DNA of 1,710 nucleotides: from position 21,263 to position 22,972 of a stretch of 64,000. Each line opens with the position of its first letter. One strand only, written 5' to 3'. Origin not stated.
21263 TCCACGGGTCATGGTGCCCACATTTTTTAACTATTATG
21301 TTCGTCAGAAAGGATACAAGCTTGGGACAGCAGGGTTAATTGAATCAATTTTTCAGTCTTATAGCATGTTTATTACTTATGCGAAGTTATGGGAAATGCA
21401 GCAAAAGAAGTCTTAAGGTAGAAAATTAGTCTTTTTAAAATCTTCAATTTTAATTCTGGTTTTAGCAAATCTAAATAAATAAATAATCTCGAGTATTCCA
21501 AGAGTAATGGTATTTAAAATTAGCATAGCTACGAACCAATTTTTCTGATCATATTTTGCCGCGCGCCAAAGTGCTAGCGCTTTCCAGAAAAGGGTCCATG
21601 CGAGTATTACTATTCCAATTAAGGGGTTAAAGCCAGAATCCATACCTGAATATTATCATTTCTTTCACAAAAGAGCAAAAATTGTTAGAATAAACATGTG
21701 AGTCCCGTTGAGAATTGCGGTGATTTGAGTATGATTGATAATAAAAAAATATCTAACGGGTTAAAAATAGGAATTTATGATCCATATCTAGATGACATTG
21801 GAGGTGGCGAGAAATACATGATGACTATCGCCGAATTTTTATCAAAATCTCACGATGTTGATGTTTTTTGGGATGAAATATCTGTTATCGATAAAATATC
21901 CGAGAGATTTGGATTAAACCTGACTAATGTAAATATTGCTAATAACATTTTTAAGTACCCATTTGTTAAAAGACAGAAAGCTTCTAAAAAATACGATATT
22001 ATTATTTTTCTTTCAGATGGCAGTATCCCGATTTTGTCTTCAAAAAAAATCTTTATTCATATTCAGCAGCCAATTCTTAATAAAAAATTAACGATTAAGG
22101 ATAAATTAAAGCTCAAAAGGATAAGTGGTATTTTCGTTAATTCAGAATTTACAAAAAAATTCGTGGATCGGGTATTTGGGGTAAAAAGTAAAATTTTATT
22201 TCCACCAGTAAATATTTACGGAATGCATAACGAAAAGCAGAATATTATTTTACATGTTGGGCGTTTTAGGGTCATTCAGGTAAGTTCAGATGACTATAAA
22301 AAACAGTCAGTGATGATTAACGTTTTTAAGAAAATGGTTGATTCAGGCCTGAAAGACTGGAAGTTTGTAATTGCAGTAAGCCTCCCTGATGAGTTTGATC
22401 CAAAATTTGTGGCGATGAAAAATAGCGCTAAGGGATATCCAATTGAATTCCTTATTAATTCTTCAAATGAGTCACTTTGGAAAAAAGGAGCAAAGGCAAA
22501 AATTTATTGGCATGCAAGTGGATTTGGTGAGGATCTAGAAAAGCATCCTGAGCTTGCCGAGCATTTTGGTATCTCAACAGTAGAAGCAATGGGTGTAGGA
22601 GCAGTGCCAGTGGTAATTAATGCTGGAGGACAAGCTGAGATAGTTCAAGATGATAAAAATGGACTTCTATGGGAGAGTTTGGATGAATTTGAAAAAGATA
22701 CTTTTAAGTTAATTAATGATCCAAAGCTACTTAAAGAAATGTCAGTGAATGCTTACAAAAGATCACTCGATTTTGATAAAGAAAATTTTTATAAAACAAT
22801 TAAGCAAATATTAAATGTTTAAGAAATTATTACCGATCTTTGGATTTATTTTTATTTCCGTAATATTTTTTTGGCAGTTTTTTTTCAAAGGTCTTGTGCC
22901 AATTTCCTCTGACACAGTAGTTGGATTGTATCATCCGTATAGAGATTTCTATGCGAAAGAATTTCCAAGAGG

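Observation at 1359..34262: Recurrent extended -10 boxes 5-9 nt upstream of start codons, suggesting leaderless mRNAs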

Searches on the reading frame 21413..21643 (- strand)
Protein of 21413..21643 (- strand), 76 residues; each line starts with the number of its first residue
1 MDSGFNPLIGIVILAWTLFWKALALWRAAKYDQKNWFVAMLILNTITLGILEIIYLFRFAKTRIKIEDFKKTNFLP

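Call 67: search_protein_families(library=pfam, proteins=[window:21413-21643:-], max_evalue=0.001)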
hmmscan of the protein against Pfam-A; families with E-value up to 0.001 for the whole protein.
window:21413-21643:- (76 aa): 1 family
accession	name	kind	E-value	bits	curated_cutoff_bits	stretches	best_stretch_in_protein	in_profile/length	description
PF18893.5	DUF5652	-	2.4e-20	72.4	23.4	1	11-63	17-67/71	Family of unknown function (DUF5652)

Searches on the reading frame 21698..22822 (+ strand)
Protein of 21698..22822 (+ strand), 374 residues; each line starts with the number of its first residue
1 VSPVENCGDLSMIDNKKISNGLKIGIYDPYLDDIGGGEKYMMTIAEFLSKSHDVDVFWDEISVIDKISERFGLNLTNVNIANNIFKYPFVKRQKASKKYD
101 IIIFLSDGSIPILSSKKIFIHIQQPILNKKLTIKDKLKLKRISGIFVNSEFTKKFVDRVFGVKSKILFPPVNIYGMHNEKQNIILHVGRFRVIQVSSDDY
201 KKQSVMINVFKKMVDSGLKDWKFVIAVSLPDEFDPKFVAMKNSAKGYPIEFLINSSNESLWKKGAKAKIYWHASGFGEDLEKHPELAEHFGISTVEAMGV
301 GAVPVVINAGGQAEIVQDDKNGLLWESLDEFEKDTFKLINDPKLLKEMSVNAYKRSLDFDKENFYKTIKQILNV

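Call 8: search_protein_families(library=pfam, proteins=[window:21698-22822:+])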
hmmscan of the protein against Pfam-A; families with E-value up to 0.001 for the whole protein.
window:21698-22822:+ (374 aa): 2 families
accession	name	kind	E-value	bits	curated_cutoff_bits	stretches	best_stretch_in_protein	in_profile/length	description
PF00534.26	Glycos_transf_1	-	1.1e-16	61.3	26.4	1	177-355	11-172/172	Glycosyl transferases group 1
PF13692.12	Glyco_trans_1_4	-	4.3e-08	34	27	1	182-341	2-142/142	Glycosyl transferases group 1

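Call 50: find_homologous_proteins(query=window:21698-22822:+, max_evalue=1e-10)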
Query window:21698-22822:+ (374 aa): 3043 proteins with E <= 1e-10 among 6961 candidates; the best 120 are listed.
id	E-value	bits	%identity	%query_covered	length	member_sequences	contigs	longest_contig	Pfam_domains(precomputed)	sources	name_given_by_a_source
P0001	5.1e-244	827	100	100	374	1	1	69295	PF00534.27,PF13692.13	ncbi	-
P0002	2.3e-185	634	79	94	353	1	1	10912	PF00534.27,PF13692.13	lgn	-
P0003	4.4e-167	574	72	94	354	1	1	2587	PF00534.27,PF13692.13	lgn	-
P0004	3.6e-149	515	63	94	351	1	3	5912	PF00534.27,PF13692.13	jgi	jgi:glycosyltransferase involved in cell wall biosynthesis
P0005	5.4e-149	514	64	94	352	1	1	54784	PF00534.27,PF13692.13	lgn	-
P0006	8.4e-149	514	64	94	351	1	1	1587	PF00534.27,PF13692.13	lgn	-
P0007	1.0e-148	514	65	94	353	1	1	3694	PF00534.27,PF13692.13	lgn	-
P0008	3.2e-148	512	65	94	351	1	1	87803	PF00534.27,PF13692.13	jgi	-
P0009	3.6e-146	505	63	94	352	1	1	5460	PF00534.27,PF13692.13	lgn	-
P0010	3.6e-145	502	64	94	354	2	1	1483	PF00534.27,PF13692.13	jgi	-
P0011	4.7e-145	502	63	94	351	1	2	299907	PF00534.27,PF13692.13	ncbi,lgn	-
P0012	6.2e-145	501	63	94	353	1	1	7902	PF00534.27,PF13692.13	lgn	-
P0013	1.1e-144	500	60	97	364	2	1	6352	PF00534.27,PF13692.13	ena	-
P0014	1.4e-144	500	62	94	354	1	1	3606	PF00534.27,PF13439.13,PF13692.13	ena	-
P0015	1.9e-144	500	63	94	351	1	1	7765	PF00534.27,PF13692.13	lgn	-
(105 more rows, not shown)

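Call 51: find_encoding_contigs(protein=P0001, flank=10000, max_places=3)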
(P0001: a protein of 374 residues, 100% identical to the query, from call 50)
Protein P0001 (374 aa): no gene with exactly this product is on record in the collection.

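Call 53: find_encoding_contigs(protein=P0002, flank=10000, max_places=2)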
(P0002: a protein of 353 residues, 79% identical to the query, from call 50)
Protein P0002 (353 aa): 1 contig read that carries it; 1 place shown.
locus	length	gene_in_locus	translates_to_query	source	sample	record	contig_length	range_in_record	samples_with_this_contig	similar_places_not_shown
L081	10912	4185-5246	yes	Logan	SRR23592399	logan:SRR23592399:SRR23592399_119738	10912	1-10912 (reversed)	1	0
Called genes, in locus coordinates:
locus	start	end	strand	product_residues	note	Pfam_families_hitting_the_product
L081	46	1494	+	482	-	PF01943:Polysacc_synt, PF13440:Polysacc_synt_3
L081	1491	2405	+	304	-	PF00535:Glycos_transf_2, PF13641:Glyco_tranf_2_3, PF13506:Glyco_transf_21 (faint), PF13632:Glyco_trans_2_3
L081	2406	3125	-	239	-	PF08241:Methyltransf_11 (weak)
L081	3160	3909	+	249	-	PF00535:Glycos_transf_2, PF10111:Glyco_tranf_2_2 (weak)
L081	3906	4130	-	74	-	PF18893:DUF5652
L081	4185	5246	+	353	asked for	PF00534:Glycos_transf_1, PF13692:Glyco_trans_1_4 (weak)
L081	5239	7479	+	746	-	PF09586:YfhO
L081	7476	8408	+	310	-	PF00535:Glycos_transf_2, PF10111:Glyco_tranf_2_2 (weak), PF13506:Glyco_transf_21 (weak), PF13641:Glyco_tranf_2_3, PF13632:Glyco_trans_2_3 (weak)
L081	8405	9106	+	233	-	PF00535:Glycos_transf_2, PF10111:Glyco_tranf_2_2, PF13641:Glyco_tranf_2_3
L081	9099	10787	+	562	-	PF13231:PMT_2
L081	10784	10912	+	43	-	?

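Call 54: find_encoding_contigs(protein=P0013, flank=6000, max_places=2)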
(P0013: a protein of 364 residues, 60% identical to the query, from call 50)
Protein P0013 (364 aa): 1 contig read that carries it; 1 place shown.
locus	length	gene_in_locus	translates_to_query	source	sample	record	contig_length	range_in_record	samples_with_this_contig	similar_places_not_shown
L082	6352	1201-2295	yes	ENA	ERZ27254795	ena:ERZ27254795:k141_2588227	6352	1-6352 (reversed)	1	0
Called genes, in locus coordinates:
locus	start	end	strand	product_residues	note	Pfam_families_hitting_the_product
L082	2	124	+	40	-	?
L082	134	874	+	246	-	PF10111:Glyco_tranf_2_2 (weak), PF00535:Glycos_transf_2, PF13896:Glyco_transf_49 (weak)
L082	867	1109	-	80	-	PF18893:DUF5652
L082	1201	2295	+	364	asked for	PF00534:Glycos_transf_1, PF13692:Glyco_trans_1_4 (weak)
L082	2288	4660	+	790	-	PF09586:YfhO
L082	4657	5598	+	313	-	PF00535:Glycos_transf_2, PF13506:Glyco_transf_21 (faint), PF13641:Glyco_tranf_2_3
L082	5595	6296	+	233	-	PF00535:Glycos_transf_2, PF10111:Glyco_tranf_2_2, PF13641:Glyco_tranf_2_3 (weak)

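Call 69: find_related_loci(query=window:21761-22822:+, collection=metagenome_contigs, flank=5000)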
Query window:21761-22822:+ (353 aa) in metagenome_contigs; peptide patterns used: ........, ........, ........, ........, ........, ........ (x = any residue, [..] = any of these).
224 stretches matched a pattern; 111 encode a relative of the query (tblastn E <= 1e-3); the best 80 are kept; 80 distinct loci.
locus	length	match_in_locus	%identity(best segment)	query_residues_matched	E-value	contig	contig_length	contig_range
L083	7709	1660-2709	62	1-351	4e-148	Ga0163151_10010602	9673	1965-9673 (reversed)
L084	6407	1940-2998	61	1-351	3e-147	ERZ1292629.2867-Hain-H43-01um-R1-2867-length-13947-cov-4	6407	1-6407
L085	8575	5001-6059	61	1-351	7e-147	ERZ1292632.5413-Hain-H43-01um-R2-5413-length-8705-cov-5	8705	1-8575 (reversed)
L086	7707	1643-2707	57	1-352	4e-134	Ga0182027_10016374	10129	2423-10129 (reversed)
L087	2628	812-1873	57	1-351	3e-139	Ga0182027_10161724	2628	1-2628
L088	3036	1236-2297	58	1-351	8e-137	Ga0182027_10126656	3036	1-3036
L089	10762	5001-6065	55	1-351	2e-131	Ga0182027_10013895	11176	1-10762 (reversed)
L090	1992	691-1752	57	1-351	2e-140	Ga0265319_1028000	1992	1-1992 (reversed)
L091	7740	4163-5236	57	1-353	3e-131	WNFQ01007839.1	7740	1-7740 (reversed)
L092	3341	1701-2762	56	1-351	1e-134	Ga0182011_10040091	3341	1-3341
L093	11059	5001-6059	56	1-351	3e-130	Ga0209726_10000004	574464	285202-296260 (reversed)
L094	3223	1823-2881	55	1-351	4e-134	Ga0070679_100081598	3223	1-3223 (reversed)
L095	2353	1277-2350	57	1-353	6e-137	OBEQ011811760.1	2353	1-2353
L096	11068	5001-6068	56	1-353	4e-129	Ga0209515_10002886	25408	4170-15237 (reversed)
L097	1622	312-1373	55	1-351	1e-139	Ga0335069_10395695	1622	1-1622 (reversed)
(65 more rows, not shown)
